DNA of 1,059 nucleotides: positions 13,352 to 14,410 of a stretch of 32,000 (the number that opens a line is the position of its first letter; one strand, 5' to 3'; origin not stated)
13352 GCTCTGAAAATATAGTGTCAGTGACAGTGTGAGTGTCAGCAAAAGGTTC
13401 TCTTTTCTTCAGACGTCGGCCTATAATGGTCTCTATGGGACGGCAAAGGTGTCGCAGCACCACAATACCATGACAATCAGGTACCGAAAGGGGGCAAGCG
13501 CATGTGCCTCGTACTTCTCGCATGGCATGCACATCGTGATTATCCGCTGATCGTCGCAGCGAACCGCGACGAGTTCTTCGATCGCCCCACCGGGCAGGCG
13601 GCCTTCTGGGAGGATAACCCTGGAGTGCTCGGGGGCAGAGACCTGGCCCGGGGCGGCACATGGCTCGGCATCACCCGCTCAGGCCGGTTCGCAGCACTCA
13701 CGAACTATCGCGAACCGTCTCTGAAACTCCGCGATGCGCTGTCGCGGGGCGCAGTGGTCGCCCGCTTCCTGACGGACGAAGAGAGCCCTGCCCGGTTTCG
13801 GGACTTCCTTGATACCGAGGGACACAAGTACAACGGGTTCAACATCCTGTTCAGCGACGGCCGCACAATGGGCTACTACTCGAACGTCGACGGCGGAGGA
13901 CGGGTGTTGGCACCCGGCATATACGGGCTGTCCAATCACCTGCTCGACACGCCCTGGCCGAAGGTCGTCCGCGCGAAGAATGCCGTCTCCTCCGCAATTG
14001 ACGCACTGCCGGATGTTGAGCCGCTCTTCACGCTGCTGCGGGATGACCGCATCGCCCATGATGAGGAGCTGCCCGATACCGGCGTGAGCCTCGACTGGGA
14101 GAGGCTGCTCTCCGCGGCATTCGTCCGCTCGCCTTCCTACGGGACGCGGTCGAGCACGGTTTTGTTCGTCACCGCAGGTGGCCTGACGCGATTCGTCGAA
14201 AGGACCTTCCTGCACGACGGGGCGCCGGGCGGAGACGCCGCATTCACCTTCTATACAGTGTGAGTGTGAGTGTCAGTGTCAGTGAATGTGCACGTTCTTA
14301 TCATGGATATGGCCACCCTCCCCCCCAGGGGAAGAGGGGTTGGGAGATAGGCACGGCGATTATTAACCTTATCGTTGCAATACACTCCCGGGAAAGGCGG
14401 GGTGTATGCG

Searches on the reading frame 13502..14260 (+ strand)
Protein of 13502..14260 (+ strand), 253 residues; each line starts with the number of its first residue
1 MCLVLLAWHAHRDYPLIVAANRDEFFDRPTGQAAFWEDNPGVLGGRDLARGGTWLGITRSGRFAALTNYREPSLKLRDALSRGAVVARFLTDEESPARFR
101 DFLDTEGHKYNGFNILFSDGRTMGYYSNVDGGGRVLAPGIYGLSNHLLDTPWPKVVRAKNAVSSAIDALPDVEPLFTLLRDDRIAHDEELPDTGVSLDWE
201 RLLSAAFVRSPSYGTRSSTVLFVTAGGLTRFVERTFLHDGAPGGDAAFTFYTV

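Call 37: search_protein_families(library=pfam, proteins=[window:13502-14260:+], max_evalue=0.001)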
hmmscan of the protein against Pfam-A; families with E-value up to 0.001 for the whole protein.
window:13502-14260:+ (253 aa): 1 family
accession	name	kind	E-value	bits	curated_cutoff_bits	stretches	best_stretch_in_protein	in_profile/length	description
PF05742.17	TANGO2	-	3.2e-73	247.5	22.6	1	1-236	1-255/257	Transport and Golgi organisation 2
